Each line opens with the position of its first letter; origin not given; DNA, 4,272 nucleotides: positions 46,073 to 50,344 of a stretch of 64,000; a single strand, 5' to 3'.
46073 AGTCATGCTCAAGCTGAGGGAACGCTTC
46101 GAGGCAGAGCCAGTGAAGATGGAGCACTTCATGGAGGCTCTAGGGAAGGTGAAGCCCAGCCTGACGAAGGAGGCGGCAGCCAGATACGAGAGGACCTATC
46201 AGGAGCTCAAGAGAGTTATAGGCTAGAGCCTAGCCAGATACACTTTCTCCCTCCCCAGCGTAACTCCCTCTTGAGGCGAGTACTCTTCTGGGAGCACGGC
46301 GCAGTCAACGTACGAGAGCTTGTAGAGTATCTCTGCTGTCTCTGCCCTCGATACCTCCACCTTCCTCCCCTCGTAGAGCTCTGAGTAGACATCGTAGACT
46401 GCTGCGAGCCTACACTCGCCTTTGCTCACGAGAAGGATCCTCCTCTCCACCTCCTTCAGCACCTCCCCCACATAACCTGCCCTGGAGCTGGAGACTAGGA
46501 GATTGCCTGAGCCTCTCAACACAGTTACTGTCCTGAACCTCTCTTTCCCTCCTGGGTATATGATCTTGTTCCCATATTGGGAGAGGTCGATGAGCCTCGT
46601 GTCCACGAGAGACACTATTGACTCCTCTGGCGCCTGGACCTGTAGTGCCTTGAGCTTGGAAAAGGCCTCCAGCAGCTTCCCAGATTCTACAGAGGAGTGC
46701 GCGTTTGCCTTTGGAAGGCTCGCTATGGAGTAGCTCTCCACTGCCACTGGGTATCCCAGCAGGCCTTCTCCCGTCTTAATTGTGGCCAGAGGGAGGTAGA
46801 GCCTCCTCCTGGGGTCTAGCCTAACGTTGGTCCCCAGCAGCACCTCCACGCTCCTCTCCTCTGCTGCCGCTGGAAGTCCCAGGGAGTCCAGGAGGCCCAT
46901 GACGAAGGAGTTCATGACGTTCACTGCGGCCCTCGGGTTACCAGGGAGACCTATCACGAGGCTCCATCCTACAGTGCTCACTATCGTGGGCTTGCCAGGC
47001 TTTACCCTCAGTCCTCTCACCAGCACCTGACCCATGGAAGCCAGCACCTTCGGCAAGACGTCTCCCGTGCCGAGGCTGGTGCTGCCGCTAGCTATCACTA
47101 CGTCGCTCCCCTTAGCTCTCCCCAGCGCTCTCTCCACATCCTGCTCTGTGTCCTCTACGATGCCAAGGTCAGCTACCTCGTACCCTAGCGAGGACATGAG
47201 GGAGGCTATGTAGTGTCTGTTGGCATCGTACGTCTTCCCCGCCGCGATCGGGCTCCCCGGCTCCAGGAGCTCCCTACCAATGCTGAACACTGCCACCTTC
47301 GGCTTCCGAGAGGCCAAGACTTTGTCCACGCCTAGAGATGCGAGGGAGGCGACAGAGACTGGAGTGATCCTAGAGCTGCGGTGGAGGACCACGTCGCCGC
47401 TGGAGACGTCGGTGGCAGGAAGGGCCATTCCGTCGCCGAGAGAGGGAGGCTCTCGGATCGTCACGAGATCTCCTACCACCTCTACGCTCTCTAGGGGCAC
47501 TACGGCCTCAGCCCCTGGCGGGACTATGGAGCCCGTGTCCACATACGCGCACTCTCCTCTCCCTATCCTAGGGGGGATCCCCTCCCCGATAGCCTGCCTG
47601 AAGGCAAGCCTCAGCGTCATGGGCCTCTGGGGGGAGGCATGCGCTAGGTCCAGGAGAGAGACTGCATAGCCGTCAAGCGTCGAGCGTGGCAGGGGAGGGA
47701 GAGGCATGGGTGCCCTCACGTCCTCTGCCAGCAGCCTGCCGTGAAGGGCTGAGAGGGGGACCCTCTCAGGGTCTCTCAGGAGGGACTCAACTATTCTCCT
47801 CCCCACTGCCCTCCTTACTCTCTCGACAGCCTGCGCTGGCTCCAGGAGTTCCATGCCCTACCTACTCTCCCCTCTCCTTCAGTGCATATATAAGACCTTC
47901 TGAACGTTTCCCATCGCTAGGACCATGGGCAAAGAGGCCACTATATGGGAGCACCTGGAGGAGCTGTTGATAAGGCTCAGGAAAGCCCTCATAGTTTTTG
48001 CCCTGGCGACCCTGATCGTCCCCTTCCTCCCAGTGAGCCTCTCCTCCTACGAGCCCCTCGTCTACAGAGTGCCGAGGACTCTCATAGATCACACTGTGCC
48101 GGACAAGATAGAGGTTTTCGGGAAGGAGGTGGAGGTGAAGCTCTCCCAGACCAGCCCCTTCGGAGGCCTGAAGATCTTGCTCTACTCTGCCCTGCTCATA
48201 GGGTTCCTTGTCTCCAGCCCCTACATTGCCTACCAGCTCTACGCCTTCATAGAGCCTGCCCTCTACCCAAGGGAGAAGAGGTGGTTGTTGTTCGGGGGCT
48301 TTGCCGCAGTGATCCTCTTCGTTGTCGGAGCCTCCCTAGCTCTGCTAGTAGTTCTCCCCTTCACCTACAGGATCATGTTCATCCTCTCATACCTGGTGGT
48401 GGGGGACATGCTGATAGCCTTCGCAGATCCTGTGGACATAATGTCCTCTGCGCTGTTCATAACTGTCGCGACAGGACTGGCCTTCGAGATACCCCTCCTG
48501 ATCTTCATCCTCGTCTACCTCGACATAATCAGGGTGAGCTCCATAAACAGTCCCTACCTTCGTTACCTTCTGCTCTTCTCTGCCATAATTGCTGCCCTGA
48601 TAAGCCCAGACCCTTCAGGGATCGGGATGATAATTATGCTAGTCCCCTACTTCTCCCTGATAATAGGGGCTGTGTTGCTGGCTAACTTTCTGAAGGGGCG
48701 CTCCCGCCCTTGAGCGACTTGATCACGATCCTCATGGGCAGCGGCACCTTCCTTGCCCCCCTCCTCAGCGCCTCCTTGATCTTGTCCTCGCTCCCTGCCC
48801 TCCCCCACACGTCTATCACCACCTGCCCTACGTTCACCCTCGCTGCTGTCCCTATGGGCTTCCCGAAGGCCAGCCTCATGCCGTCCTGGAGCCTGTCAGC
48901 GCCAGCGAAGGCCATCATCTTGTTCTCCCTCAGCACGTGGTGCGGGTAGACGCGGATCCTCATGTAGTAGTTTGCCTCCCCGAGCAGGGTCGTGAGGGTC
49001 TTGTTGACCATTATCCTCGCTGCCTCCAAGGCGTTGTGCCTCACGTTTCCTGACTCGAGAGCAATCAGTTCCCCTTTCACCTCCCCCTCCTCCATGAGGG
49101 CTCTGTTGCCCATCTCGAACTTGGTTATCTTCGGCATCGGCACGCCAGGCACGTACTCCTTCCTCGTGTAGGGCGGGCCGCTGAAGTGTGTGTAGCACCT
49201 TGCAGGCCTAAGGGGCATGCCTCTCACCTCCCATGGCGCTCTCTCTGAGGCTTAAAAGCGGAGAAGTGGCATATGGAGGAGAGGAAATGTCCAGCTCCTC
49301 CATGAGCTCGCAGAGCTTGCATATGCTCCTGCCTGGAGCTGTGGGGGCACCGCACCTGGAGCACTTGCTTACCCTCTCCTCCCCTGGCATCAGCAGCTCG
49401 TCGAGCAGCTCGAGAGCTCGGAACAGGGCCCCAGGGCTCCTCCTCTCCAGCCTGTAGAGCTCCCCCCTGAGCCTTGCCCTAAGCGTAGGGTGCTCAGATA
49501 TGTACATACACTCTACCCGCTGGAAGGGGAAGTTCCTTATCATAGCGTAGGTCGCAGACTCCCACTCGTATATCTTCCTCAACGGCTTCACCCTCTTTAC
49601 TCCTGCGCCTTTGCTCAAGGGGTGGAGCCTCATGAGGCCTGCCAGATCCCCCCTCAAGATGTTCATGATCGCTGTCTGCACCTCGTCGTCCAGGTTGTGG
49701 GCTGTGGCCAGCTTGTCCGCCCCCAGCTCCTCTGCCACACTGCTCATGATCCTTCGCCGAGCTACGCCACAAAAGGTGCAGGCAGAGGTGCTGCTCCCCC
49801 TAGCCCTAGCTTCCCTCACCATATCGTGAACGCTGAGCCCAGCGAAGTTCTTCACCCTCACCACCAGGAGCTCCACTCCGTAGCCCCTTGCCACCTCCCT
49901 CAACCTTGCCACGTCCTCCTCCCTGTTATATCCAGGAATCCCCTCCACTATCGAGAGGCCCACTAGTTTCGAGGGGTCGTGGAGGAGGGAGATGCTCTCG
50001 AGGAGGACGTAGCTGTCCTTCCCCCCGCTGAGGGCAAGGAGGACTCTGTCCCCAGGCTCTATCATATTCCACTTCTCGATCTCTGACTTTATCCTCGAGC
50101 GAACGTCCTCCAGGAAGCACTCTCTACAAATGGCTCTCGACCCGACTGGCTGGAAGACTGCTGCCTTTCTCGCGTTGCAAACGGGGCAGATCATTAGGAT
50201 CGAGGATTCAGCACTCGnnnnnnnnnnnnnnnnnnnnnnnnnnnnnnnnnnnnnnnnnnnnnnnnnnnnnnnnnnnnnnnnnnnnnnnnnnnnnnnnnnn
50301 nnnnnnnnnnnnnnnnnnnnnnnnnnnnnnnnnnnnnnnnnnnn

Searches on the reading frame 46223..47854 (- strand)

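Call 12: search_protein_families(library=pfam, proteins=[window:46223-47854:-], max_evalue=0.00001)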
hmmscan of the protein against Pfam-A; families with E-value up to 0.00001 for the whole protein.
window:46223-47854:- (543 aa): 2 families
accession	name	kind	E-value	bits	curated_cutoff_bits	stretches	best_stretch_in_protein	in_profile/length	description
PF03453.22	MoeA_N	-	2.3e-33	115.6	30.8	1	8-175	5-160/160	MoeA N-terminal region (domain I and II)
PF00994.29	MoCF_biosynth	-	9.3e-27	93.9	26.6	1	188-322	1-142/144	Probable molybdopterin binding domain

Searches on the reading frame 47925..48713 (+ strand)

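Call 12: search_protein_families(library=pfam, proteins=[window:47925-48713:+], max_evalue=0.00001)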
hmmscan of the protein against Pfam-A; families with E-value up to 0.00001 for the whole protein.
window:47925-48713:+ (262 aa): 1 family
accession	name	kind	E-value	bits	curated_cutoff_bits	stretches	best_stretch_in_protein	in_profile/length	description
PF00902.23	TatC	-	4.4e-38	131.6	25.1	1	9-241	1-208/208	Sec-independent protein translocase protein (TatC)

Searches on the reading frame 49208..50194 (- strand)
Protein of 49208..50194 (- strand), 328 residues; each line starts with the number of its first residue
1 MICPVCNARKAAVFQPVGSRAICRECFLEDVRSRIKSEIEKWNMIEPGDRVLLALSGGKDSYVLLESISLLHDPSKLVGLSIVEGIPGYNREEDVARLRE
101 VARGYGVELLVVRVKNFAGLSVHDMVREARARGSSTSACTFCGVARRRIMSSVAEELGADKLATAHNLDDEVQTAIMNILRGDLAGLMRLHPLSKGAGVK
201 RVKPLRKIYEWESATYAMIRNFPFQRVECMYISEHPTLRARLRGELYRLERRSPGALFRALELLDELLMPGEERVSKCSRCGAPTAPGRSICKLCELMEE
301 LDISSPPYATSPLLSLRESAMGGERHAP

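Call 12: search_protein_families(library=pfam, proteins=[window:49208-50194:-], max_evalue=0.00001)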
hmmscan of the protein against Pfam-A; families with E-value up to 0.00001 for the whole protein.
window:49208-50194:- (328 aa): 1 family
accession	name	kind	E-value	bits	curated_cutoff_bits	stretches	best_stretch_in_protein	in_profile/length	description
PF01171.26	ATP_bind_3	-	1.8e-11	44.6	27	1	51-221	2-160/182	PP-loop family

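Call 18: find_related_loci(query=window:49208-50194:-, collection=genome_contigs, flank=10000)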
Query window:49208-50194:- (328 aa) in genome_contigs; peptide patterns used: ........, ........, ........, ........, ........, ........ (x = any residue, [..] = any of these).
66 stretches matched a pattern; 21 encode a relative of the query (tblastn E <= 1e-3); 21 distinct loci.
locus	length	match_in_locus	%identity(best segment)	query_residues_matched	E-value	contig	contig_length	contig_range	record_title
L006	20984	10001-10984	84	1-328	0e+0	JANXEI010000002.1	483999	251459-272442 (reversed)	MAG: Acidilobaceae archaeon isolate SKYB59 NODE_2_length_483999_cov_19.242890, whole genome shotgun sequence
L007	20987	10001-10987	72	1-328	2e-157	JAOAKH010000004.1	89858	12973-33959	MAG: Acidilobaceae archaeon isolate SKW39 NODE_4_length_89858_cov_7.047549, whole genome shotgun sequence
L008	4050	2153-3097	56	3-309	7e-123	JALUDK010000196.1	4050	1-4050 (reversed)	MAG: Acidilobaceae archaeon isolate S143_maxbin2_scaf2bin.266 S143_NODE_25743_length_4050_cov_3.203926, whole genome sho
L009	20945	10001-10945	56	3-309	5e-121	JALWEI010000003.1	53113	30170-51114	MAG: Acidilobaceae archaeon isolate T11_metabat1_scaf2bin.074 T11_NODE_135_length_53113_cov_4.089344, whole genome shotg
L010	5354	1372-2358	55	2-320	1e-116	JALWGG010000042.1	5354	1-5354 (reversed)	MAG: Acidilobaceae archaeon isolate T11_metabat2_scaf2bin.152 T11_NODE_12433_length_5354_cov_1.340540, whole genome shot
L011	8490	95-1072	54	3-319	2e-115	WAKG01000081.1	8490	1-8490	MAG: Desulfurococcales archaeon isolate S012_22_esom k151_31058, whole genome shotgun sequence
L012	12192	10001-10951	53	1-309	9e-114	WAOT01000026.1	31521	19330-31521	MAG: Desulfurococcales archaeon isolate S143_63_esom k151_288257, whole genome shotgun sequence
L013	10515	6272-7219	54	2-309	1e-112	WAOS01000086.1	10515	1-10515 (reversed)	MAG: Desulfurococcales archaeon isolate S143_123_esom k151_513125, whole genome shotgun sequence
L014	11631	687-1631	53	3-309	3e-111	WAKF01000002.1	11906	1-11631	MAG: Aeropyrum sp. isolate S012_63_esom k151_128382, whole genome shotgun sequence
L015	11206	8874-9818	51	2-308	1e-110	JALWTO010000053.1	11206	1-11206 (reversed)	MAG: Acidilobaceae archaeon isolate M2_metabat2_scaf2bin.202_VB M2_NODE_7908_length_11206_cov_2.364473, whole genome sho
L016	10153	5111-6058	54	3-310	8e-108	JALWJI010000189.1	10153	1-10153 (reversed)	MAG: Acidilobaceae archaeon isolate M17_metabat1_scaf2bin.040 M17_NODE_7339_length_10153_cov_3.710852, whole genome shot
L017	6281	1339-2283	53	3-309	2e-107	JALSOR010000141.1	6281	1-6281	MAG: Acidilobaceae archaeon isolate 356-284_metabat1_scaf2bin.135 356-284_scaffold_9198_c1, whole genome shotgun sequenc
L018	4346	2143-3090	53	3-310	6e-107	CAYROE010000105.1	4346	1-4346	MAG TPA_asm: uncultured Desulfurococcales archaeon isolate SRP163575_co3_282 genome assembly, contig: NODE_21541_length_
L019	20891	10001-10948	53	3-310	5e-106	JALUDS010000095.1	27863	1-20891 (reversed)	MAG: Acidilobaceae archaeon isolate S143_maxbin2_scaf2bin.302 S143_NODE_659_length_27863_cov_23.884158, whole genome sho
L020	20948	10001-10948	53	3-310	7e-106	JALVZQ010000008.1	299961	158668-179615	MAG: Acidilobaceae archaeon isolate T10_metabat1_scaf2bin.051 T10_NODE_6_length_299961_cov_13.361583, whole genome shotg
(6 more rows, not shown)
